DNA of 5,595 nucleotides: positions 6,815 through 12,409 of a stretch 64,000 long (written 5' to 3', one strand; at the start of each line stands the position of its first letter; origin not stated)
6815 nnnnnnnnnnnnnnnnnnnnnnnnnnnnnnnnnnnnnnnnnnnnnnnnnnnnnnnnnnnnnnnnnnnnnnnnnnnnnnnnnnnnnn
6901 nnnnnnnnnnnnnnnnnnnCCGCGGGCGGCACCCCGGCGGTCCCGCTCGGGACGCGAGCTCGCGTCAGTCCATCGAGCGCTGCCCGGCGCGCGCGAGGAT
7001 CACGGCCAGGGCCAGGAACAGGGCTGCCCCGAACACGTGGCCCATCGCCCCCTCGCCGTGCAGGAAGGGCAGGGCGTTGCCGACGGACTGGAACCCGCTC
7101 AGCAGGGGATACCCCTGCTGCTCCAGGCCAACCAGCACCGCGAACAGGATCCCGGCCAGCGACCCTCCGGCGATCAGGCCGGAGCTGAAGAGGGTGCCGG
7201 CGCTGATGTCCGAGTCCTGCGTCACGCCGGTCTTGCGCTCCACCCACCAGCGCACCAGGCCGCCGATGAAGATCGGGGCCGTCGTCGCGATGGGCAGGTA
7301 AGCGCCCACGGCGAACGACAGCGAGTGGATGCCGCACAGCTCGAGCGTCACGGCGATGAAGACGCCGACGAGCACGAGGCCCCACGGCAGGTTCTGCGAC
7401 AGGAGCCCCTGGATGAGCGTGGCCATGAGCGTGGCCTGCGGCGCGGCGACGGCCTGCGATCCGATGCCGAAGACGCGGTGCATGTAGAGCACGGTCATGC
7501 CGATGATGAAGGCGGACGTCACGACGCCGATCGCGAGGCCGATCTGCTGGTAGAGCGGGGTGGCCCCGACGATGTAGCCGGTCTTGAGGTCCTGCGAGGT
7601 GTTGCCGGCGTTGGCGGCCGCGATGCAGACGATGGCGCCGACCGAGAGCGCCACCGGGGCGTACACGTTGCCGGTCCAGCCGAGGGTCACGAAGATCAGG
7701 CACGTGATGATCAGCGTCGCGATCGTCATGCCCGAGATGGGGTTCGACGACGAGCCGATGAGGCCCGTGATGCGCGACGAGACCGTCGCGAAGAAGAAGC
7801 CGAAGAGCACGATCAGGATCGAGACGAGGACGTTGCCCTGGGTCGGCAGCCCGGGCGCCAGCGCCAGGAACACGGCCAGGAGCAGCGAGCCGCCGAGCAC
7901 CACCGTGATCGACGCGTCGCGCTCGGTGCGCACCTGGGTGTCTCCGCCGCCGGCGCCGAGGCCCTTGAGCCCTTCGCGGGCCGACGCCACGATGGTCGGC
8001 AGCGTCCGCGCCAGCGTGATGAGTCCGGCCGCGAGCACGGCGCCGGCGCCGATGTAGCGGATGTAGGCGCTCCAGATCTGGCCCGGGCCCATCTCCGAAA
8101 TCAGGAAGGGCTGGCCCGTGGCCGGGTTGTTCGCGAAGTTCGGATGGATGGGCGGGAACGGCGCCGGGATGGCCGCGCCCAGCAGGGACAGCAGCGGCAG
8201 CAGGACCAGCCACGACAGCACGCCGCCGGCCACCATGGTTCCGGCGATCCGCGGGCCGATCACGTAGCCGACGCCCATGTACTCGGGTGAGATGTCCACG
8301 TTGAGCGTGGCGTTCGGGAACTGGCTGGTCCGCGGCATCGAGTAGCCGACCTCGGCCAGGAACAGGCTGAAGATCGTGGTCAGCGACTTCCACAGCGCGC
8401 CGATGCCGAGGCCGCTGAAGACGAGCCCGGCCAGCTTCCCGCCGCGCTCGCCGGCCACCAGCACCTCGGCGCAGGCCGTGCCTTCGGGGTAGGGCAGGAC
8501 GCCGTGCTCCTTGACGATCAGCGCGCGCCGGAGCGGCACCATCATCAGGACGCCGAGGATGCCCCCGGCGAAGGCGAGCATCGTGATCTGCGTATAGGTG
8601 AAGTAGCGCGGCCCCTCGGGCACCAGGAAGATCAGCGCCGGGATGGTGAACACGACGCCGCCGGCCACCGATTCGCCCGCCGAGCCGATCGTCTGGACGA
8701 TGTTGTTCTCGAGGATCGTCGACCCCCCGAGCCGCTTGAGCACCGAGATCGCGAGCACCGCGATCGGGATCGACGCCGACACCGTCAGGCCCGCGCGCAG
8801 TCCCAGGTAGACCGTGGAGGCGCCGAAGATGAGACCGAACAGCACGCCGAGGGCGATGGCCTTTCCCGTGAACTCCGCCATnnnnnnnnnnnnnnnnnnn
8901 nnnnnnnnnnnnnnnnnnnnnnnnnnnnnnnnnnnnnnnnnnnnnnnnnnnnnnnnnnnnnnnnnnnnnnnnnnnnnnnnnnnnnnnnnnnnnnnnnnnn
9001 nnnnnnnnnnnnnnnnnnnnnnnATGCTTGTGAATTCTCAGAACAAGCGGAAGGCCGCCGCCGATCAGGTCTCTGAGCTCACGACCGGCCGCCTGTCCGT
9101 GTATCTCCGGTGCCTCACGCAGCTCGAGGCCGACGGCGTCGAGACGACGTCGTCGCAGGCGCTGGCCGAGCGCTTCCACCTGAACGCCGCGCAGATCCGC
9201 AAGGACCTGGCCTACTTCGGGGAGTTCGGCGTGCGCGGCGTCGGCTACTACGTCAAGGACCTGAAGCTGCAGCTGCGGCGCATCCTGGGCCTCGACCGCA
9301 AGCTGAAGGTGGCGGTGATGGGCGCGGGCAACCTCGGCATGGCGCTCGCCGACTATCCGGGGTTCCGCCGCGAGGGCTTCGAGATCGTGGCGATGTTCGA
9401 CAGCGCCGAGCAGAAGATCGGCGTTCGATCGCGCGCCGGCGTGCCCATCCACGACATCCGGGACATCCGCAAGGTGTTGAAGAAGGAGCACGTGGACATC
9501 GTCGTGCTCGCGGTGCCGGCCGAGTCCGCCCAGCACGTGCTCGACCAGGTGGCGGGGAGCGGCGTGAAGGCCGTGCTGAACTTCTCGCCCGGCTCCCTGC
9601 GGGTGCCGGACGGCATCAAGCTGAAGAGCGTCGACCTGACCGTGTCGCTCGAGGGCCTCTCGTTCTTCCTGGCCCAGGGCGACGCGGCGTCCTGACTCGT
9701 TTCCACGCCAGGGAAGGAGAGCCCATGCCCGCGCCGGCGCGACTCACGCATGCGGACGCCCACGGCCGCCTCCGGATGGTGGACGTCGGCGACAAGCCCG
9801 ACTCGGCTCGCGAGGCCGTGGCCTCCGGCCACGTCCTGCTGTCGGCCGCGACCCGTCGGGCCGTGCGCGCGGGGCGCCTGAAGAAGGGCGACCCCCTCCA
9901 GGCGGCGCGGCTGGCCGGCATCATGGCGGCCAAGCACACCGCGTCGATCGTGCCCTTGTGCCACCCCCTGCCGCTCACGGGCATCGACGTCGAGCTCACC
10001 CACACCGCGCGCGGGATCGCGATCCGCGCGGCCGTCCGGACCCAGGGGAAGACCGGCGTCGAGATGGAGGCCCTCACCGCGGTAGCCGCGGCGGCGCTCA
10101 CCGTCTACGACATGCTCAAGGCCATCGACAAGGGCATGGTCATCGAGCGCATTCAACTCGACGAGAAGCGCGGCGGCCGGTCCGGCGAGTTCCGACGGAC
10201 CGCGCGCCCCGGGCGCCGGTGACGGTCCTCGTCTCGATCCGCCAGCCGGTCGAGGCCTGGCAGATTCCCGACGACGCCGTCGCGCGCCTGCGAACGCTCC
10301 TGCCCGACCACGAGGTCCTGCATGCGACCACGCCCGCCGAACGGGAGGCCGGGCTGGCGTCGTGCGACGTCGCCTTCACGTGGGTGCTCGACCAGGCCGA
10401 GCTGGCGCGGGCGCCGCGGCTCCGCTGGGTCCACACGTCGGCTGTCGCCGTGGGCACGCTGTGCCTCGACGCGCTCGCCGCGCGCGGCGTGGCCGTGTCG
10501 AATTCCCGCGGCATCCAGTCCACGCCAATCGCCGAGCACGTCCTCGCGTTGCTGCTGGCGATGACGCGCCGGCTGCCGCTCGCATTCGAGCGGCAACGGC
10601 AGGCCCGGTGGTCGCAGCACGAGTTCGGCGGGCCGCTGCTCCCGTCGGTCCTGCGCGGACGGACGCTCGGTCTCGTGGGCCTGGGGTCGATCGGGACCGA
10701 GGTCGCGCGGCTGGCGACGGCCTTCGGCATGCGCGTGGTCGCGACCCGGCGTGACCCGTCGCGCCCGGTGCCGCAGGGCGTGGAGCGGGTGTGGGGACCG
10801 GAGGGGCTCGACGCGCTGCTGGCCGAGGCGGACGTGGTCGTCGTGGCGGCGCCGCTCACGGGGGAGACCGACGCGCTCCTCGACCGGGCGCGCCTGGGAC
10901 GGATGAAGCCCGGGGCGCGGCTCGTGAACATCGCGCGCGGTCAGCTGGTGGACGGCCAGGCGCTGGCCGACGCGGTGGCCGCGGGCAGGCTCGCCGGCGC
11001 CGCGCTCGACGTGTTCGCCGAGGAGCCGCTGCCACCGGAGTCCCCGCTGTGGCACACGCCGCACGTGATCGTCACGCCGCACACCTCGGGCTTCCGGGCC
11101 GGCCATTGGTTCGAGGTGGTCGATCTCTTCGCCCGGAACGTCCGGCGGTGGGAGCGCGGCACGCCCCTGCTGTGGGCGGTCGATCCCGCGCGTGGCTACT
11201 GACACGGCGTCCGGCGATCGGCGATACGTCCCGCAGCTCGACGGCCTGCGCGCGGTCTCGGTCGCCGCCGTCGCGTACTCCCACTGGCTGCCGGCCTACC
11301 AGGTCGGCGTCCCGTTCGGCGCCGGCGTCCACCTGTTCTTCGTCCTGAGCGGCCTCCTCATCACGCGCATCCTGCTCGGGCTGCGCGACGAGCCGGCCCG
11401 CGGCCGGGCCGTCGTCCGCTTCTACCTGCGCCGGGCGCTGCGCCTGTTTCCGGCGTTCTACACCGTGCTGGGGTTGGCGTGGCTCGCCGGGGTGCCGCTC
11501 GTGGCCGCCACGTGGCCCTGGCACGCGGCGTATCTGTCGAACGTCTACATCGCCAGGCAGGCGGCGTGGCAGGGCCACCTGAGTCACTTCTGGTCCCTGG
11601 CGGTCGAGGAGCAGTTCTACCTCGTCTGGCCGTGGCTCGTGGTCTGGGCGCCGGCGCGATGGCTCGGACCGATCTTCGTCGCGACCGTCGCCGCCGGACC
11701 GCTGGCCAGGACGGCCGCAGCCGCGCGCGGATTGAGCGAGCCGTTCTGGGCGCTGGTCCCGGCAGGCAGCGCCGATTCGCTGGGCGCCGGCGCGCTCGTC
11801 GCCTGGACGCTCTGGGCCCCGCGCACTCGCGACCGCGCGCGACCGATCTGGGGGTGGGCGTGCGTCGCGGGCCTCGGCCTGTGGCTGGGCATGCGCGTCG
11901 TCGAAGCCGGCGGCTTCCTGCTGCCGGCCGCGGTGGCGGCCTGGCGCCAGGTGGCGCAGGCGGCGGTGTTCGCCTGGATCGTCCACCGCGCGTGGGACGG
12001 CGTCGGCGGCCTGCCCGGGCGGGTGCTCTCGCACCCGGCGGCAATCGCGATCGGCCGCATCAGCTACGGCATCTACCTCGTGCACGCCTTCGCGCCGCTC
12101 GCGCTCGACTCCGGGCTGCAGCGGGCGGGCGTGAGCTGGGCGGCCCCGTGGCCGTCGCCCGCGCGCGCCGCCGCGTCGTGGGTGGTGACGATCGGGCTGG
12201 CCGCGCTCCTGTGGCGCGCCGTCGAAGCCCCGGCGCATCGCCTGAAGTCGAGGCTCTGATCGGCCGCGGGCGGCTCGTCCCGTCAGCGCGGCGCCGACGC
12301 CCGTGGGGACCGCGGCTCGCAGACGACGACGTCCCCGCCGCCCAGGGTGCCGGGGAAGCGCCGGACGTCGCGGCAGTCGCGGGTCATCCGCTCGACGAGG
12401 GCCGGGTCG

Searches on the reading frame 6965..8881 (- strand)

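Call 12: search_protein_families(library=pfam, proteins=[window:6965-8881:-], max_evalue=0.001)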
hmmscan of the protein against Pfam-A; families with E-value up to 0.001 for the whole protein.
window:6965-8881:- (638 aa): 1 family
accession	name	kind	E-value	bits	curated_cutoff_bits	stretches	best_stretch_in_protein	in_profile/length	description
PF03169.20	OPT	-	4.5e-96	323.3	25.8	1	4-584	2-623/623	OPT oligopeptide transporter protein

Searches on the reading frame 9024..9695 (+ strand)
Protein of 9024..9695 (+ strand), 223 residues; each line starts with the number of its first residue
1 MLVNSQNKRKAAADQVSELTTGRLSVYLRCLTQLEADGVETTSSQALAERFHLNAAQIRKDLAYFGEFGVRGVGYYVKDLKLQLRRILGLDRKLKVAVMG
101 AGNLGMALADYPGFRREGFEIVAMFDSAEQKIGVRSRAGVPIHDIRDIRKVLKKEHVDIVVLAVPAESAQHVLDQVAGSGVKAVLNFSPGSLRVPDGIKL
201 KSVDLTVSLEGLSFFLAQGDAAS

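Call 12: search_protein_families(library=pfam, proteins=[window:9024-9695:+], max_evalue=0.001)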
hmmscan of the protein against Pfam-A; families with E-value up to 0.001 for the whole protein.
window:9024-9695:+ (223 aa): 4 families
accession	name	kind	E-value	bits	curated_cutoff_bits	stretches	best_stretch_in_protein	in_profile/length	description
PF02629.25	CoA_binding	-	2.8e-18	66.9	22.3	1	92-190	2-97/97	CoA binding domain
PF06971.19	Put_DNA-bind_N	-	7.1e-18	64.9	27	1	16-62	2-48/49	Putative DNA-binding protein N-terminus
PF01408.29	GFO_IDH_MocA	-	1.1e-05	26.6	24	1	94-183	1-88/120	Oxidoreductase family, NAD-binding Rossmann fold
PF03807.23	F420_oxidored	-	3.9e-05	24.6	21.6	1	95-176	1-79/94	NADP oxidoreductase coenzyme F420-dependent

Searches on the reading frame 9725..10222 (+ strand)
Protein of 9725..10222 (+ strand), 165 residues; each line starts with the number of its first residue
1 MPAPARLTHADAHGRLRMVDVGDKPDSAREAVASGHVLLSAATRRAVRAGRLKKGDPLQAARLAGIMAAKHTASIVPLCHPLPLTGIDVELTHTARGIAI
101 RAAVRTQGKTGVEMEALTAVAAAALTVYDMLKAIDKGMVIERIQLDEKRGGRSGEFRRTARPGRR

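Call 12: search_protein_families(library=pfam, proteins=[window:9725-10222:+], max_evalue=0.001)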
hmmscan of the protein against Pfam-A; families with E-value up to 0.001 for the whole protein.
window:9725-10222:+ (165 aa): 1 family
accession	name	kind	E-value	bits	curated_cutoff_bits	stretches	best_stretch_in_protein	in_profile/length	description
PF01967.27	MoaC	-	1.1e-53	181.4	27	1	18-151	1-136/136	MoaC family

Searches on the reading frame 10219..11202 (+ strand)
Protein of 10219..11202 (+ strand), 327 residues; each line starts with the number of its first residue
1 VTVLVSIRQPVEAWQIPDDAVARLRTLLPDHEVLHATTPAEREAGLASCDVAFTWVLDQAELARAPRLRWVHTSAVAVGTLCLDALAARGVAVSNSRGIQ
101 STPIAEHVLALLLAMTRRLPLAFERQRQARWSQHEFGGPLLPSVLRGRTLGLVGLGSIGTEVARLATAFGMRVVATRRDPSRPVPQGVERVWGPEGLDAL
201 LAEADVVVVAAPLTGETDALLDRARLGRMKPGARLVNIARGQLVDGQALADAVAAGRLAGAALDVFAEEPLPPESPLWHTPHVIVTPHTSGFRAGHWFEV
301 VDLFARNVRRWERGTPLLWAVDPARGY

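Call 12: search_protein_families(library=pfam, proteins=[window:10219-11202:+], max_evalue=0.001)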
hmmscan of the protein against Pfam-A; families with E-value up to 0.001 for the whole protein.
window:10219-11202:+ (327 aa): 3 families
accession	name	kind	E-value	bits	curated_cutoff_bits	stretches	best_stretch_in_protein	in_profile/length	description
PF02826.25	2-Hacid_dh_C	-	6.8e-55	185.6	25.1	1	109-289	1-177/178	D-isomer specific 2-hydroxyacid dehydrogenase, NAD binding domain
PF00389.36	2-Hacid_dh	-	3.1e-07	30.6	24.6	1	20-321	11-133/134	D-isomer specific 2-hydroxyacid dehydrogenase, catalytic domain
PF01262.27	AlaDh_PNT_C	-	0.00067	19.6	23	0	152-240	33-130/214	Alanine dehydrogenase/PNT, C-terminal domain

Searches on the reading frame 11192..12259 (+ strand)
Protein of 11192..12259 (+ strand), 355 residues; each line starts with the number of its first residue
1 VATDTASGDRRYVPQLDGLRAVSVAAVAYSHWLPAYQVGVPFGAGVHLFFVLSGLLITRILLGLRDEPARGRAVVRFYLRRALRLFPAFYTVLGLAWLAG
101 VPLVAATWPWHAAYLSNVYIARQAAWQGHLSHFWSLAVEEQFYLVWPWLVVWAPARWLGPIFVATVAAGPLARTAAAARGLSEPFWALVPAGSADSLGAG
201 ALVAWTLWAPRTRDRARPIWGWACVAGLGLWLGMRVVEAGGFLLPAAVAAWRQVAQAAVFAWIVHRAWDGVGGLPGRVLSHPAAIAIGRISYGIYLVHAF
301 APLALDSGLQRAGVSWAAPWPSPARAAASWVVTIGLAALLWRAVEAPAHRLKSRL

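Call 12: search_protein_families(library=pfam, proteins=[window:11192-12259:+], max_evalue=0.001)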
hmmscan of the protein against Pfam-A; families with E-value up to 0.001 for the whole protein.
window:11192-12259:+ (355 aa): 1 family
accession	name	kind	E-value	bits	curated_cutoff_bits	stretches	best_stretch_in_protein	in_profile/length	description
PF01757.29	Acyl_transf_3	-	3e-20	73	31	1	15-342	3-326/326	Acyltransferase domain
